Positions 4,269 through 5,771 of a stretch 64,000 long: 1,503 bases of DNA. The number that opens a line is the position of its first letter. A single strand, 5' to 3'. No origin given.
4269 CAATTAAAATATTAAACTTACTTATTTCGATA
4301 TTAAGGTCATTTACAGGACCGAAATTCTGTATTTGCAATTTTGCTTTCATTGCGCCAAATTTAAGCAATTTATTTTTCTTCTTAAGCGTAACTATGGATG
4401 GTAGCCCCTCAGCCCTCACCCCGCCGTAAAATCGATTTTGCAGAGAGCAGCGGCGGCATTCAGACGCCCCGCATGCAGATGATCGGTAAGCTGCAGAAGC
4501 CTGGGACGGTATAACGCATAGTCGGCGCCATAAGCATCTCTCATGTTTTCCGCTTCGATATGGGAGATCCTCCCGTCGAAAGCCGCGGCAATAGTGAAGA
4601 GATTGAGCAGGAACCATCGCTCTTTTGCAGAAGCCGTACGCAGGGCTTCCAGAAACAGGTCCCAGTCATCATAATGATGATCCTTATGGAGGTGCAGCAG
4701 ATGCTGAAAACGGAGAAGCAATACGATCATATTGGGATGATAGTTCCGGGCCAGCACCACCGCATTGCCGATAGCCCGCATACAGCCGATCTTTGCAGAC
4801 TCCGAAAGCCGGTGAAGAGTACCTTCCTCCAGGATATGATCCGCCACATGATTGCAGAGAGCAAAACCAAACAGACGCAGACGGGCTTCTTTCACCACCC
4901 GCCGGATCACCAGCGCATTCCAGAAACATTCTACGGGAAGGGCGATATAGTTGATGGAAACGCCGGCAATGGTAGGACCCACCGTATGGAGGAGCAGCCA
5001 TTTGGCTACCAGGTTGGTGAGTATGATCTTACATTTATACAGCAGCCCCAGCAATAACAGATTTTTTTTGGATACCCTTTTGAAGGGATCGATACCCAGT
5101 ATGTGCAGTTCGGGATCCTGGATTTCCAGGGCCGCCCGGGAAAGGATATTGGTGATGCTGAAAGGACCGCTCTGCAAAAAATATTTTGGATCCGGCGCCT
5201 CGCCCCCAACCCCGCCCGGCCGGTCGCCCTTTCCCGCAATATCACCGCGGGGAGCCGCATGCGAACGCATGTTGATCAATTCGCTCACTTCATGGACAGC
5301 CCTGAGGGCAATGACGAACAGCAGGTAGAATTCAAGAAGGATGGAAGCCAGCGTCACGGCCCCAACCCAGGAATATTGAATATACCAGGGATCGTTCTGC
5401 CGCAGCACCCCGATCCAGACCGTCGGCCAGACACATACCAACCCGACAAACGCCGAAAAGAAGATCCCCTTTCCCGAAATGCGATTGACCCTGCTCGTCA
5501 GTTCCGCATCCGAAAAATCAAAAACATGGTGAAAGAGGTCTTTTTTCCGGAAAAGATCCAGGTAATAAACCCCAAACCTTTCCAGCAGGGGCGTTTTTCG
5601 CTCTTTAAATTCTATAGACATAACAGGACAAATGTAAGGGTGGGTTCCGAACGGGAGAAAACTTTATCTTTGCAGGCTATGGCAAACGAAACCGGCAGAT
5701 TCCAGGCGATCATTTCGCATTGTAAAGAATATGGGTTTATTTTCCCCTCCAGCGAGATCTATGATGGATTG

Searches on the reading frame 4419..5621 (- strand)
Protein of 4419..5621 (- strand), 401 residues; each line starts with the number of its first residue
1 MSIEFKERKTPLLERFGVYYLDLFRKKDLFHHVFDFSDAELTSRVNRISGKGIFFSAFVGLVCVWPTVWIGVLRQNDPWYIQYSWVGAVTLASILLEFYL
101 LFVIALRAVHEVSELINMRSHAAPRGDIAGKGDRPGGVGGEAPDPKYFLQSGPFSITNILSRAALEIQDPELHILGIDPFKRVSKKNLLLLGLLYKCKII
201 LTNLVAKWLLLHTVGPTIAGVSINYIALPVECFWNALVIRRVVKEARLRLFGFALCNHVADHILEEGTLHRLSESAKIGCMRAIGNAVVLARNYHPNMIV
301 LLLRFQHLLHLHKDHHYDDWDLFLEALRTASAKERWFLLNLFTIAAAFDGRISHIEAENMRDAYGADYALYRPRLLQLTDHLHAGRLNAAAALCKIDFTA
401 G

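Call 6: search_protein_families(library=pfam, proteins=[window:4419-5621:-], max_evalue=1)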
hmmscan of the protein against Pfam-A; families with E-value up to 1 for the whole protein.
window:4419-5621:- (401 aa): 0 families

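Call 21: find_related_loci(query=window:4419-5621:-, collection=genome_contigs, flank=6000)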
Query window:4419-5621:- (401 aa) in genome_contigs; peptide patterns used: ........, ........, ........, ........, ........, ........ (x = any residue, [..] = any of these).
49 stretches matched a pattern; 14 encode a relative of the query (tblastn E <= 1e-3); 14 distinct loci.
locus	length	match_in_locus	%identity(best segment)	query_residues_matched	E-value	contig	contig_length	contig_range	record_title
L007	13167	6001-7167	89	1-401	0e+0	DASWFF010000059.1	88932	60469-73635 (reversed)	MAG TPA_asm: Puia sp. isolate SMAG_U2782 k141_753824, whole genome shotgun sequence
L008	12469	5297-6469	85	1-401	0e+0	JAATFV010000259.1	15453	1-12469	MAG: Chitinophagales bacterium isolate bin_264 k141_12321384, whole genome shotgun sequence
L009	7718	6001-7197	82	1-401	0e+0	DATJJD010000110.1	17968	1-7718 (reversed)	MAG TPA_asm: Puia sp. isolate SMAG_U15556 k141_7942995, whole genome shotgun sequence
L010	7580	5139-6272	77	1-401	0e+0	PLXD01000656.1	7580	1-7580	MAG: Chitinophagaceae bacterium isolate palsa_970 73.20120700_P3D.501_contig_1108906, whole genome shotgun sequence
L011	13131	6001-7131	78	2-401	0e+0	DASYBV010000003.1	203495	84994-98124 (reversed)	MAG TPA_asm: Puia sp. isolate SMAG_U4916 k141_4928467, whole genome shotgun sequence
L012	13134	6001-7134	72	1-401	0e+0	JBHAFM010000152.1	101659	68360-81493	MAG: Sediminibacterium sp. isolate Meta-D_MAG_127 Meta-D__349437, whole genome shotgun sequence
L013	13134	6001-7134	72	1-401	0e+0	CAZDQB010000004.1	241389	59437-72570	MAG TPA_asm: uncultured Sediminibacterium sp. isolate SRP285395_co2_403 genome assembly, contig: NODE_44_length_241389_c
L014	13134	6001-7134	74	1-401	0e+0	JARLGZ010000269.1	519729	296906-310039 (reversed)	MAG: Puia sp. isolate MAG_CO254 MetaCoAG_Bin_254_Oxic_k141_2418490, whole genome shotgun sequence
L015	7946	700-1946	74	3-401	0e+0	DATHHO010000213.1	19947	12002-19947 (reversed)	MAG TPA_asm: Puia sp. isolate SMAG_U12502 k141_342065, whole genome shotgun sequence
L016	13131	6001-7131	65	2-401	1e-174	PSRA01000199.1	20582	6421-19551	MAG: Bacteroidetes bacterium isolate Amazon FNV 2010 13 3 contig_75_38138697_length_20582_multi_4_in_1_out_1, whole geno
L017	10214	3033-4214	68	3-399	3e-174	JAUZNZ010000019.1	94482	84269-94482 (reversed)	MAG: Bacteroidota bacterium isolate bin9(0d) AEDEMCPJ_19, whole genome shotgun sequence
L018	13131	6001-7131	63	2-401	8e-162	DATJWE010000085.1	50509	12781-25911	MAG TPA_asm: Puia sp. isolate SMAG_U15091 k141_441567, whole genome shotgun sequence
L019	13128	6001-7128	62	3-401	1e-154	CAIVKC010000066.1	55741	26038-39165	MAG: uncultured Bacteroidetes bacterium isolate AlinenLipids_bin-6607 genome assembly, contig: bin-6607:66/69, whole gen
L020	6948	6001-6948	61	3-341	1e-127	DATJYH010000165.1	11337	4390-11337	MAG TPA_asm: Puia sp. isolate SMAG_U15147 k141_346986, whole genome shotgun sequence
